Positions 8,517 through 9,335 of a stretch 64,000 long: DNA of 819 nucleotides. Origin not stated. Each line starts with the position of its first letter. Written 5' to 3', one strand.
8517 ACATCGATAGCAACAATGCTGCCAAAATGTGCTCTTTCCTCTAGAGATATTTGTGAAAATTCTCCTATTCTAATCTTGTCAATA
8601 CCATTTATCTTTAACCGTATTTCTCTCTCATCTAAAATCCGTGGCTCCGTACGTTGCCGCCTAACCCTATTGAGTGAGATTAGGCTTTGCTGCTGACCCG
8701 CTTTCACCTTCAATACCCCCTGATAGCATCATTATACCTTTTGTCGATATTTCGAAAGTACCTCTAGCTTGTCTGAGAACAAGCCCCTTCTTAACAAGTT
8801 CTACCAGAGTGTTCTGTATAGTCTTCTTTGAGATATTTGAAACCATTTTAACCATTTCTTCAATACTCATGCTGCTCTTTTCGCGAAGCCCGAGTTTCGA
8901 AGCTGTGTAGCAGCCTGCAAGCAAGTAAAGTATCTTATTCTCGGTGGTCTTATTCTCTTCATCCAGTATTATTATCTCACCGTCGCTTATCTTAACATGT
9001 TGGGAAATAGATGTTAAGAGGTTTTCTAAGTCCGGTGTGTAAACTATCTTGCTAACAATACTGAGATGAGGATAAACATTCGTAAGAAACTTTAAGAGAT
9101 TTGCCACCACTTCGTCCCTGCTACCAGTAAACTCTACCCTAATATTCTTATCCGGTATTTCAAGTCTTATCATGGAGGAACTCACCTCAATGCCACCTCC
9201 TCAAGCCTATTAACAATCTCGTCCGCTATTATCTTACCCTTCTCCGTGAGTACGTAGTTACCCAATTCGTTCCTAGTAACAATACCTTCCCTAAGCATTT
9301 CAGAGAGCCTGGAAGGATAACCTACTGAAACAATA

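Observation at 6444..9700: Four-gene operon: two paralogous small winged-helix proteins, a NurA-like nuclease and a HerA/DUF87-like ATPase, with no Mre11/Rad50 nearby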

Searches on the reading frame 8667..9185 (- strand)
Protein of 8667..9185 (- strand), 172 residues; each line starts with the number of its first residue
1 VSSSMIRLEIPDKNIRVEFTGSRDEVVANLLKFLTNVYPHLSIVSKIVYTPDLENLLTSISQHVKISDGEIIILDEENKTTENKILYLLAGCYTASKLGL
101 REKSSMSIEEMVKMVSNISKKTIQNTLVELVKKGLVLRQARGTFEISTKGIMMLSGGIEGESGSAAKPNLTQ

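Call 4: search_protein_families(library=pfam, proteins=[window:8667-9185:-], max_evalue=1)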
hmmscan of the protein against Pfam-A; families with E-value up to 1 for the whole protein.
window:8667-9185:- (172 aa): 14 families
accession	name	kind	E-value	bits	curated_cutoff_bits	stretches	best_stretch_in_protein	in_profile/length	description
PF08220.18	HTH_DeoR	-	0.0051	17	21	1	100-139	9-47/57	DeoR-like helix-turn-helix domain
PF14947.12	HTH_45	-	0.0093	16.4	25.5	1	115-154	28-66/77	Winged helix-turn-helix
PF14338.12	Mrr_N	-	0.0098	16.5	29.5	1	118-154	49-85/87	Mrr N-terminal domain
PF21524.3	SAMD1_WH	-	0.01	16.4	24.5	1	107-138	21-52/63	SAM domain-containing protein 1, WH domain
PF01978.25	TrmB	-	0.011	16.1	25.6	1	112-140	28-56/68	Sugar-specific transcriptional regulator TrmB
PF03965.22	Penicillinase_R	-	0.019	15.8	22.6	1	103-142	15-57/115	Penicillinase repressor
PF07574.19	SMC_Nse1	-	0.039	14.3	23.3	1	109-152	151-192/194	Nse1 non-SMC component of SMC5-6 complex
PF01047.28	MarR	-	0.06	13.7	24.6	1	100-140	12-51/59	MarR family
PF08221.17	HTH_9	-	0.075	13.6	23.4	1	102-136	24-57/62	RNA polymerase III subunit RPC82 helix-turn-helix domain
PF13730.12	HTH_36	-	0.1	12.9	25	1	116-136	35-55/55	Helix-turn-helix domain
PF01638.23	HxlR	-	0.1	12.9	20.8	1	107-140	20-53/91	HxlR-like helix-turn-helix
PF20051.4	DUF6453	-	0.11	12.3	25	1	119-164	239-284/291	Family of unknown function (DUF6453)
PF03808.19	Glyco_tran_WecG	-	0.22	11.7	27.4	1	12-46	41-75/168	Glycosyl transferase WecG/TagA/CpsF family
PF25213.1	HVO_A0261_N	-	0.25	11.7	35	1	117-154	35-71/86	HVO_A0261 N-terminal domain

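Call 5: search_protein_families(library=padloc, proteins=[window:8667-9185:-], max_evalue=1)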
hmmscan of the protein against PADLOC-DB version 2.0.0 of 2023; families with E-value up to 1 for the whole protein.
window:8667-9185:- (172 aa): 12 families
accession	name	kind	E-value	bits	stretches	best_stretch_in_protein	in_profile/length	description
PDLC01044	Csa3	-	6.9e-05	20.8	1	24-153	69-193/194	Type I-A associated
PDLC02925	HTH_IX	-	0.0002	19.1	1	51-154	122-219/240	-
PDLC01850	CARF3--CARF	-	0.0003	18.7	1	101-151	155-205/209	-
PDLC02235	AbiEi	-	0.00045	17.9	1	102-149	14-65/240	AbiEi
PDLC01879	CARF3--CARF_TM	-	0.00047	17.9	1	101-154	166-217/222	-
PDLC02976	WH_III-A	-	0.002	16.8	1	103-155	16-65/104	-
PDLC01434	CasR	-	0.004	15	1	103-154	139-189/191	"CAS-I,CAS-II,CAS-III,CAS-IV,CAS-V,CAS-VI; associated_signaling"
PDLC02232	AbiEi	-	0.0046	14.8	1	103-146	18-60/177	AbiEi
PDLC02267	AbiEi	-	0.0075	13.7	1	99-147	14-61/252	AbiEi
PDLC01438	Csa3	-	0.012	13.6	1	79-143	147-195/305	"CAS-I,CAS-II,CAS-III,CAS-IV,CAS-V,CAS-VI; associated_signaling"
PDLC01858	CARF3--CARF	-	0.014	13.3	1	103-144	155-195/204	-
PDLC02282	AbiEi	-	0.024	12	1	96-144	8-55/260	AbiEi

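Call 6: search_protein_families(library=ncbifam, proteins=[window:8667-9185:-], max_evalue=1)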
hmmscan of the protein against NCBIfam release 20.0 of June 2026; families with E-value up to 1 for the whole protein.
window:8667-9185:- (172 aa): 8 families
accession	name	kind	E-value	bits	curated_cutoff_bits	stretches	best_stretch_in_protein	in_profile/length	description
NF047367.1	redox_TF_RrpA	exception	0.00076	19.7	185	1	81-140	7-67/101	MarR family transcription factor RrpA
NF047376.1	TAA_AbiEi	equivalog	0.0044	16.8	150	1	101-147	16-62/172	type IV toxin-antitoxin system AbiEi family antitoxin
NF040939.2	trans_reg_lrs14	equivalog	0.0053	16.8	90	1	100-140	30-70/103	Lrs14 family HTH-type transcriptional regulator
NF053606.1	Sta1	subfamily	0.0055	16.8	80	1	101-140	30-68/100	Sta1 family transcriptional regulator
NF053660.1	ORF80_fam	equivalog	0.014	15.2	95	1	100-139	11-49/70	ORF80 family leucine zipper DNA-binding protein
NF008491.0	PRK11402.1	subfamily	0.023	14.2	269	1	106-149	35-79/243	GntR family transcriptional regulator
NF052533.1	SurfProtOspCBorb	equivalog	0.056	13.5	300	1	52-117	61-126/211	outer surface protein OspC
TIGR01884.1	cas_HTH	subfamily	0.077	12.4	60.2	1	105-143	156-194/202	CRISPR-associated CARF protein Csa3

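Call 32: find_homologous_proteins(query=A4, max_evalue=1)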
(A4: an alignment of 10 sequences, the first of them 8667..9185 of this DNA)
Query A4 (10 sequences) (172 aa, profile of the alignment): 269 proteins with E <= 1 among 8000 candidates; the best 120 are listed.
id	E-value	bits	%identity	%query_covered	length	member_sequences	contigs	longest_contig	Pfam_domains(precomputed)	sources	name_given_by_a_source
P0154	1.8e-58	215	75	97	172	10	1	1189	-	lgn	-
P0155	5.8e-57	210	94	99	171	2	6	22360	-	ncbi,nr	ncbi:MAG: hypothetical protein QXN75_06195 [Thermoproteota archaeon]|nr:hypothetical protein [Candid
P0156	1.8e-56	209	75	97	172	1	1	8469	-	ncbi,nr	ncbi:MAG: hypothetical protein N3F08_03560 [Crenarchaeota archaeon]|nr:hypothetical protein [Thermop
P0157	2.2e-56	208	94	99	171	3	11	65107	-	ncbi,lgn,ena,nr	ncbi:MAG: hypothetical protein QXS51_05310 [Thermoproteota archaeon]|nr:hypothetical protein [Candid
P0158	3.4e-56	208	75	98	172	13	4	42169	-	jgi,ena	jgi:hypothetical protein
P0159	1.5e-55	206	88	99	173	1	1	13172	-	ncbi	ncbi:MAG: hypothetical protein QXR97_04435 [Thermoproteota archaeon]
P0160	2.5e-55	205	75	97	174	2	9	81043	-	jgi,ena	jgi:hypothetical protein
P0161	6.2e-55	204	91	99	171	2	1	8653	-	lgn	-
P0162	3.7e-54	201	82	100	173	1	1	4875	-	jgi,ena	-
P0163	8.4e-54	200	72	98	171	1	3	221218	-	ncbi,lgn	-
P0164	1.9e-53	199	80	99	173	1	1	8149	-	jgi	-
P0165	6.4e-53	197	73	97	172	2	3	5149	-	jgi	jgi:hypothetical protein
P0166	5.2e-52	194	72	97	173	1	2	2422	-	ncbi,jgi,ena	-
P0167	1.9e-51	192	74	97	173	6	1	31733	-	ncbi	ncbi:MAG: hypothetical protein QXF52_06060 [Thermoproteota archaeon]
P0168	1.3e-50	190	74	95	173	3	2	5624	-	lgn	-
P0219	9.0e-4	37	-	-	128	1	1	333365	-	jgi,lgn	-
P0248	5.5e-3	35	-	-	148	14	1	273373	-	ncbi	ncbi:MAG: hypothetical protein ABSB29_00100 [Nitrososphaerales archaeon]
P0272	1.4e-2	33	-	-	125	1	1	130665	-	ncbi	ncbi:MAG: hypothetical protein QXV32_05390 [Conexivisphaerales archaeon]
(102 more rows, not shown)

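Call 43: predict_structure(alignment_id=A7)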
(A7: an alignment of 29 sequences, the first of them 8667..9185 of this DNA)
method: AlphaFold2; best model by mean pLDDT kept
length: 172 residues; sequences in the alignment: 29
mean_pLDDT: 75.0   pTM: 0.61
mean pLDDT of the five models: 75.0, 74.6, 51.6, 46.9, 46.5
residues with pLDDT >= 90: 43; 70-90: 80; 50-70: 21; < 50: 28
segments of 3 or more residues with pLDDT < 50: 40-49, 158-172
pLDDT, mean of each block of 10 residues (from residue 1): 64 62 77 65 42 76 82 86 93 84 88 86 94 92 90 68 34 35
secondary structure, 60 per line:
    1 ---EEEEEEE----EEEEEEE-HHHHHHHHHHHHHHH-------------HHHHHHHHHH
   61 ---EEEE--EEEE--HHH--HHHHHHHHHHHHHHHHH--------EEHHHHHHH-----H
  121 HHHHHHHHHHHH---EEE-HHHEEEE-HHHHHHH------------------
elements in order: E4-10 E15-21 H23-37 H51-60 E64-67 E70-73 H81-97 H108-114 H120-132 E136-138 E143-146 H148-154

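Call 50: fold_search(model_id=the predicted structure, library=pdb)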
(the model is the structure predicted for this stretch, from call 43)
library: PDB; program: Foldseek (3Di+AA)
matches with E <= 10: 1250; with E <= 0.001: 0
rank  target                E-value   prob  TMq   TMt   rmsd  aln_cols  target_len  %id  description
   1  3r6s_C                6.1e-03  0.91  0.23  0.18  14.2       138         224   10  Crystal structure of GlxR transcription factor from Corynebacterium glutamicum with cAMP (released 2012-03-28)
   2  6pco_B                8.3e-03  1.00  0.32  0.40  12.6       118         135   14  Mechanism for regulation of DNA binding of Bordetella bronchiseptica BpsR by 6-hydroxynicotinic acid (released 2019-11-06)
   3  5w1e                  8.3e-03  0.94  0.32  0.13  13.6       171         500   13  PobR in complex with PHB (released 2017-12-13)
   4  3i54_D                8.3e-03  0.91  0.23  0.18  14.2       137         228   12  Crystal structure of MtbCRP in complex with cAMP (released 2009-09-08)
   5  7ets_B                8.8e-03  0.94  0.24  0.19  14.9       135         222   16  Crystal structure of crp protein from Gardnerella Vaginalis (released 2022-04-27)
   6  2fxa_A                9.9e-03  0.99  0.33  0.36  11.4       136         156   13  Structure of the Protease Production Regulatory Protein hpr from Bacillus subtilis. (released 2006-03-14)
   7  3i54_B                1.2e-02  0.75  0.24  0.20  15.5       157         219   15  Crystal structure of MtbCRP in complex with cAMP (released 2009-09-08)
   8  3r6s_A                1.3e-02  0.75  0.23  0.18  14.5       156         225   10  Crystal structure of GlxR transcription factor from Corynebacterium glutamicum with cAMP (released 2012-03-28)
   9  6pcp_A                1.3e-02  0.99  0.32  0.39  11.7       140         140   12  Mechanism for regulation of DNA binding of Bordetella bronchiseptica BpsR by 6-hydroxynicotinic acid (released 2019-11-06)
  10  3r6s_F                1.4e-02  0.85  0.22  0.18  15.4       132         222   12  Crystal structure of GlxR transcription factor from Corynebacterium glutamicum with cAMP (released 2012-03-28)
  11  3e97                  1.6e-02  0.99  0.35  0.28   7.7       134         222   14  Crystal structure of transcriptional regulator of Crp/Fnr family (YP_604437.1) from DEINOCOCCUS GEOTHERMALIS DSM 11300 a (released 2008-09-02)
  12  1ft9_B                1.6e-02  0.96  0.26  0.22  16.5       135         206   11  STRUCTURE OF THE REDUCED (FEII) CO-SENSING PROTEIN FROM R. RUBRUM (released 2000-10-09)
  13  7ets_A                1.7e-02  0.82  0.23  0.18  14.2       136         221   14  Crystal structure of crp protein from Gardnerella Vaginalis (released 2022-04-27)
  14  1u2w_A                1.9e-02  0.99  0.32  0.50  10.7       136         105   12  Crystal Structure of the Staphylococcus aureus pI258 CadC (released 2005-07-12)
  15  6eu2_O                1.9e-02  0.94  0.25  0.09   9.9        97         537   20  Apo RNA Polymerase III - open conformation (oPOL3) (released 2018-01-17)
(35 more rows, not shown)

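Call 87: find_encoding_contigs(protein=P0248, flank=5000, max_places=1)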
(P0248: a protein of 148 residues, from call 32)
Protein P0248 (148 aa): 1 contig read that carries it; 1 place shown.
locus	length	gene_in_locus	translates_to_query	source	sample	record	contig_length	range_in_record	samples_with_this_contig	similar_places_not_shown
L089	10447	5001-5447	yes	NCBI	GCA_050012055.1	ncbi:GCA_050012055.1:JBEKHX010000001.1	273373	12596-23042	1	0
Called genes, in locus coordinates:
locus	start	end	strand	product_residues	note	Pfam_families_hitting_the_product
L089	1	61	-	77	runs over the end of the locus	-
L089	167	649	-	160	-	PF04008:Adenosine_kin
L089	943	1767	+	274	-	PF04909:Amidohydro_2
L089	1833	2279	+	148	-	PF00583:Acetyltransf_1, PF13673:Acetyltransf_10 (weak), PF13508:Acetyltransf_7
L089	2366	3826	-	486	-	PF01935:DUF87, PF13401:AAA_22 (faint)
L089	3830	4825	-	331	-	-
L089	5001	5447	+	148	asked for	-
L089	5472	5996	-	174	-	-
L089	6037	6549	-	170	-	-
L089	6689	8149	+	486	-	PF03951:Gln-synt_N, PF00120:Gln-synt_C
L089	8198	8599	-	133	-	PF07883:Cupin_2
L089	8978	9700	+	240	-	PF13559:DUF4129 (weak)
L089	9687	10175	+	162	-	-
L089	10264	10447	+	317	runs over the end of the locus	PF20030:bpMoxR (faint), PF05496:RuvB_N (weak), PF07726:AAA_3, PF07728:AAA_5, PF00004:AAA, PF17863:AAA_lid_2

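Call 88: find_encoding_contigs(protein=P0272, flank=5000, max_places=1)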
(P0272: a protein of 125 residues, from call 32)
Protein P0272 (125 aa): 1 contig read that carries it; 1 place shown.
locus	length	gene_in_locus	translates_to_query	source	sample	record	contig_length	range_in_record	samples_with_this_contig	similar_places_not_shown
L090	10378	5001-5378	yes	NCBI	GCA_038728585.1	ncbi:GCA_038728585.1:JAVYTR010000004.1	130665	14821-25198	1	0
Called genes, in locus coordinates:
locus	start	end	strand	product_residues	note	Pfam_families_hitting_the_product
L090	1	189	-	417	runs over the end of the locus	PF01566:Nramp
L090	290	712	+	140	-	PF13545:HTH_Crp_2 (weak), PF25213:HVO_A0261_N (weak), PF01325:Fe_dep_repress, PF09339:HTH_IclR, PF24034:DUF7343, PF12802:MarR_2, PF13412:HTH_24, PF02742:Fe_dep_repr_C, +2 more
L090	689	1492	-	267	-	PF01940:DUF92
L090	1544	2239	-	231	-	PF01381:HTH_3, PF12844:HTH_19 (weak), PF13560:HTH_31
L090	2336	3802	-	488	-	PF01935:DUF87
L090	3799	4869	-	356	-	PF09376:NurA (weak)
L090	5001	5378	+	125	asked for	-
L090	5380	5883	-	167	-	PF12802:MarR_2 (faint), PF13412:HTH_24 (faint)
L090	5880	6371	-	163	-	-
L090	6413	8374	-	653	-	PF02934:GatB_N, PF02938:GAD (weak), PF02637:GatB_Yqey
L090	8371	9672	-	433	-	PF18195:GatD_N, PF00710:Asparaginase, PF17763:Asparaginase_C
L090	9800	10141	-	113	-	PF07843:DUF1634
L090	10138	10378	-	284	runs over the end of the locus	PF01925:TauE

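Call 89: find_encoding_contigs(protein=P0219, flank=5000, max_places=1)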
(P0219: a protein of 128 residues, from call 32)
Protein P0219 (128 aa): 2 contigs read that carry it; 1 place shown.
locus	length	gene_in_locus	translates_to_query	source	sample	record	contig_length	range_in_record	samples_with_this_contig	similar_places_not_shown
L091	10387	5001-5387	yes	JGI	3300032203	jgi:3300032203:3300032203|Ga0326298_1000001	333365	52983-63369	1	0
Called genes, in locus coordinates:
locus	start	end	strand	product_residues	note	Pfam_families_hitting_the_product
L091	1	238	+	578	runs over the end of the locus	PF00587:tRNA-synt_2b, PF03129:HGTP_anticodon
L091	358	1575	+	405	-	PF01926:MMR_HSR1, PF02421:FeoB_N (faint), PF08438:YGR210-like_G4, PF02824:TGS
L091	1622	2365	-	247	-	PF01381:HTH_3 (faint)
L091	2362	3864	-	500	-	PF01935:DUF87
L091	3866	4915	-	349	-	PF09376:NurA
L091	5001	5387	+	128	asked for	-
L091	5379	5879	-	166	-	-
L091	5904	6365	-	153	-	-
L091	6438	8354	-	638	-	PF02934:GatB_N, PF02938:GAD, PF02637:GatB_Yqey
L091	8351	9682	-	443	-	PF18195:GatD_N, PF00710:Asparaginase, PF17763:Asparaginase_C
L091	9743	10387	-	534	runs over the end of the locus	PF23613:ELP3_N, PF04055:Radical_SAM, PF16199:Radical_SAM_C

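Call 92: search_protein_families(library=phrogs, proteins=[window:8667-9185:-], max_evalue=0.01)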
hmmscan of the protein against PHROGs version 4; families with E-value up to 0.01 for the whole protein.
window:8667-9185:- (172 aa): 2 families
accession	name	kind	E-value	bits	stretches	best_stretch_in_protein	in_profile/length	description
phrog_2440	-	transcription regulation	9.2e-05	23.3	1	100-159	37-100/126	transcriptional regulator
phrog_11195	-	unknown function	0.0038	17.7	1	74-140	6-72/122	-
